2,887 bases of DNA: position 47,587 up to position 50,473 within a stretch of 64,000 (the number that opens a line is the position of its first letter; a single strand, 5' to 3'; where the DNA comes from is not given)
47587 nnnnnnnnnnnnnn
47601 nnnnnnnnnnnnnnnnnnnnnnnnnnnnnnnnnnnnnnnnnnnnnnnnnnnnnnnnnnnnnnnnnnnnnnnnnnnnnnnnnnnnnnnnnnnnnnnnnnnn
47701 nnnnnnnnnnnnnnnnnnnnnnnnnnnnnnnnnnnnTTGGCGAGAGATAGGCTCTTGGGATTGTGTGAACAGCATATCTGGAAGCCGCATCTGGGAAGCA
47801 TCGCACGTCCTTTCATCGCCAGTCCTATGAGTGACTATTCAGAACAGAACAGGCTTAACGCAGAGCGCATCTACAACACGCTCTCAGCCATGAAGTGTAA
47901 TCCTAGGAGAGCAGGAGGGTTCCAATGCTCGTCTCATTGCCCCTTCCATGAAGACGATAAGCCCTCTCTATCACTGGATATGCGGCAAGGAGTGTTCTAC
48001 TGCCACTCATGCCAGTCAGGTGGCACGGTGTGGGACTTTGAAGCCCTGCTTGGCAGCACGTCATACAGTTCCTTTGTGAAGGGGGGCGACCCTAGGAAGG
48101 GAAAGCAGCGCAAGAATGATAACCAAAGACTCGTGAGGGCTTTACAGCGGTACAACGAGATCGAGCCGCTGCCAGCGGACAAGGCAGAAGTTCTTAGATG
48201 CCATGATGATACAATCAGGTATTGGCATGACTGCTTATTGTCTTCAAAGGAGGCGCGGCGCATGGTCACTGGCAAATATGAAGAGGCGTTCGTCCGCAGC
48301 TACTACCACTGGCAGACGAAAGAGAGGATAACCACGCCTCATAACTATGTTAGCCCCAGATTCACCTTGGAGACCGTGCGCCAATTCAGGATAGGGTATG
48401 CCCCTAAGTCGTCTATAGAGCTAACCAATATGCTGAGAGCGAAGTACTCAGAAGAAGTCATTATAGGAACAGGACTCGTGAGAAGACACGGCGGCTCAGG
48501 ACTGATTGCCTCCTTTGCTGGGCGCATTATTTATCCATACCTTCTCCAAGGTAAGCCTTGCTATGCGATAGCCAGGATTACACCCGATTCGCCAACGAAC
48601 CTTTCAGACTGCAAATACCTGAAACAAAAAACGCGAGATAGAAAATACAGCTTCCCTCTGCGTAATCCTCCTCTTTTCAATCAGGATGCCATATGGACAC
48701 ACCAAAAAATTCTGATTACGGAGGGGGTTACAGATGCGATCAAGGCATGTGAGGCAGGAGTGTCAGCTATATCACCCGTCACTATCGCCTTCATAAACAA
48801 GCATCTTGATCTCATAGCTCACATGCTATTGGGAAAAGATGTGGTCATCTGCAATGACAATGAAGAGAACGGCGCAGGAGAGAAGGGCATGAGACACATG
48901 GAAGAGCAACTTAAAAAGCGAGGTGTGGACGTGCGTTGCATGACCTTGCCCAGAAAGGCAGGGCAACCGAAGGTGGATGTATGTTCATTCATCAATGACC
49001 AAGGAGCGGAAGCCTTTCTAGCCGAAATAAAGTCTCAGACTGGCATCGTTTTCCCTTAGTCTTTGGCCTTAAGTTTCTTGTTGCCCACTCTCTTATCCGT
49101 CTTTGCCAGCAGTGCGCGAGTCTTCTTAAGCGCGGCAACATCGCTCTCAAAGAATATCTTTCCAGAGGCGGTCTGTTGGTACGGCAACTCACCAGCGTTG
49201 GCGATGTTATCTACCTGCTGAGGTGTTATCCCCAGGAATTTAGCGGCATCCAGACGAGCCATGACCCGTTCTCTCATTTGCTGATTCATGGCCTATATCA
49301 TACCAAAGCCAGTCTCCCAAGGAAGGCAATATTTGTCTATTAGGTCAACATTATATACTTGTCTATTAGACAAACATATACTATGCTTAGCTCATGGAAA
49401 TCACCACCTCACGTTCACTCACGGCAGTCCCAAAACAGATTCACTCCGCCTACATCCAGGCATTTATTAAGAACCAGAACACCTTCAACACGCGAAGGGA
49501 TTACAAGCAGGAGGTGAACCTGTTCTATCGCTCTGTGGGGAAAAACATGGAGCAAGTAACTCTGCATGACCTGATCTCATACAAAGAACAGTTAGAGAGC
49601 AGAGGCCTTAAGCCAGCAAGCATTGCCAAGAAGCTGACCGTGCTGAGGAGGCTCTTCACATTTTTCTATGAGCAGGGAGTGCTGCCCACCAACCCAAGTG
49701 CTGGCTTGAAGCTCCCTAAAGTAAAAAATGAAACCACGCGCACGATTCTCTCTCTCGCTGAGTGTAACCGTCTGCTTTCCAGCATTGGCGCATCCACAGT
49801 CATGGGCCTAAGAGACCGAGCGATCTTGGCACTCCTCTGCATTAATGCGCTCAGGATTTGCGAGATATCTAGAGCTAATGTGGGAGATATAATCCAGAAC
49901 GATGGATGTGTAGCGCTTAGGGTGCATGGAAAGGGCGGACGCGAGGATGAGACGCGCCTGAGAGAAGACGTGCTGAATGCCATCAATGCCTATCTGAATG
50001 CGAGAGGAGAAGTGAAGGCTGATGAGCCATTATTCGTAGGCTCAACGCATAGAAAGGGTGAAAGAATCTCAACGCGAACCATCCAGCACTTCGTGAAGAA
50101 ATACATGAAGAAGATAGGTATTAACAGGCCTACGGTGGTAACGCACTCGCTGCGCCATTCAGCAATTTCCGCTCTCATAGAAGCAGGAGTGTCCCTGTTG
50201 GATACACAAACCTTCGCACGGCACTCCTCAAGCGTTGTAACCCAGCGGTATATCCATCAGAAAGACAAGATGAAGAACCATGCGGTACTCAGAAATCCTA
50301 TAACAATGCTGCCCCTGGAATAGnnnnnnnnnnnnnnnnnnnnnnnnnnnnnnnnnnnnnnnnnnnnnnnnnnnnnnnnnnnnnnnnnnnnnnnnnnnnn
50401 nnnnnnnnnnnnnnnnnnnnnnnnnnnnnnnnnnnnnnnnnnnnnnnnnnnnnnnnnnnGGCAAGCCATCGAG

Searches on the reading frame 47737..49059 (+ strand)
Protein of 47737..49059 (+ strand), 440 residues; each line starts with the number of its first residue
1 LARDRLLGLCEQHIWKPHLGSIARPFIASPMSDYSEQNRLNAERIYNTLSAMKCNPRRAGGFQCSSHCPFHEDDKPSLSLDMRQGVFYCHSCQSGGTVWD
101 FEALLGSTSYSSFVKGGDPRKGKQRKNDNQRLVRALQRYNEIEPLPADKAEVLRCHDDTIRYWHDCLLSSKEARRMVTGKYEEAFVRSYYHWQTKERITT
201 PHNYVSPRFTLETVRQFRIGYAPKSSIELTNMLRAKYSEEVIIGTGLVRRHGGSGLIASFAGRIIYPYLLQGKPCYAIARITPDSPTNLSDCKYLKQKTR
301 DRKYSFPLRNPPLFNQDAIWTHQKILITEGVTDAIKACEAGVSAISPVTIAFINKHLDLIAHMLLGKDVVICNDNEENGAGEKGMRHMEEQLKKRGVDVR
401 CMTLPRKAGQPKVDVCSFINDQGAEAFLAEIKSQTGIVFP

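Call 38: search_protein_families(library=pfam, proteins=[window:47737-49059:+], max_evalue=0.01)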
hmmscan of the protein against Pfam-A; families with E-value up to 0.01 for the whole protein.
window:47737-49059:+ (440 aa): 4 families
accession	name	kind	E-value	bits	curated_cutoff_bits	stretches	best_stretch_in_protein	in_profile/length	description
PF01807.25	Zn_ribbon_DnaG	-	1.3e-09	38.2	24.9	1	63-113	31-81/98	CHC2 zinc finger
PF08275.17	DNAG_N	-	5.6e-08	33.4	26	1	195-267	7-82/128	DNA primase catalytic core, N-terminal domain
PF13155.12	Toprim_2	-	5.9e-07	30.2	22.1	1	327-406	2-80/88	Toprim-like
PF13362.12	Toprim_3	-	0.00046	21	27.2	1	325-423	2-93/95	Toprim domain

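Call 75: search_protein_families(library=padloc, proteins=[window:47737-49059:+], max_evalue=0.001)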
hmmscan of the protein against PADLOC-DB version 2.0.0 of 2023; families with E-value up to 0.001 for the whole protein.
window:47737-49059:+ (440 aa): 2 families
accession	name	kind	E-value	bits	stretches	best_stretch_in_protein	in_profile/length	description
PDLC03800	RTasDnaG-like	-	2.3e-25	87.4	2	209-410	184-363/550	DRT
PDLC03767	RT_UG29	-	1.5e-07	27.2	1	61-100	30-72/2280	DRT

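Call 76: search_protein_families(library=phrogs, proteins=[window:47737-49059:+], max_evalue=0.00001)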
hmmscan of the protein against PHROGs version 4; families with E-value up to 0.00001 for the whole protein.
window:47737-49059:+ (440 aa): 7 families
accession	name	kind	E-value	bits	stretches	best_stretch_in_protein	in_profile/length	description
phrog_6444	-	DNA, RNA and nucleotide metabolism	2e-25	90.6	2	196-435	134-367/577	DNA primase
phrog_47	-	DNA, RNA and nucleotide metabolism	1.6e-23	84.2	1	33-428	24-331/947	DNA primase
phrog_6088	-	DNA, RNA and nucleotide metabolism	3.9e-11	43.1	1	65-407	23-272/772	DNA primase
phrog_360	-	DNA, RNA and nucleotide metabolism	1.1e-09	39.5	1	55-99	21-65/133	DNA primase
phrog_2304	-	DNA, RNA and nucleotide metabolism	6.1e-09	37.1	1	66-102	35-71/133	DNA primase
phrog_239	-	DNA, RNA and nucleotide metabolism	8.3e-08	32.6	0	293-431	155-309/801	DNA primase/helicase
phrog_11992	-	unknown function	4.7e-07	31.2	1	67-194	31-152/177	-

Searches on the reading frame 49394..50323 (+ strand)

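Call 38: search_protein_families(library=pfam, proteins=[window:49394-50323:+], max_evalue=0.01)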
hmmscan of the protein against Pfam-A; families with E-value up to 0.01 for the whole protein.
window:49394-50323:+ (309 aa): 3 families
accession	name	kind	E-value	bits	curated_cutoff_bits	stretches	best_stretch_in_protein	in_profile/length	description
PF00589.27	Phage_integrase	-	1.1e-25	90.8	27.1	1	123-292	7-171/172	Phage integrase family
PF02899.23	Phage_int_SAM_1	-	1.8e-08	34.9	22.3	1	30-95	15-83/83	Phage integrase, N-terminal SAM-like domain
PF13102.12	Phage_int_SAM_5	-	0.00061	20.5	22.3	1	20-102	5-93/98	Phage integrase SAM-like domain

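Call 75: search_protein_families(library=padloc, proteins=[window:49394-50323:+], max_evalue=0.001)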
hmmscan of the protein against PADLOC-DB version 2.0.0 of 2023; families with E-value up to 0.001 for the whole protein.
window:49394-50323:+ (309 aa): 0 families

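Call 76: search_protein_families(library=phrogs, proteins=[window:49394-50323:+], max_evalue=0.00001)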
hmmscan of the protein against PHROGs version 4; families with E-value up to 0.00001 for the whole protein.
window:49394-50323:+ (309 aa): 3 families
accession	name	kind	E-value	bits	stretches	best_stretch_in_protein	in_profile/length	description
phrog_1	-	integration and excision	4.6e-40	139.5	1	20-298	169-444/611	integrase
phrog_216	-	integration and excision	4.8e-35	122.1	1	80-300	18-235/301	integrase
phrog_7685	-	integration and excision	3.1e-06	27.9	1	200-298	140-232/240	integrase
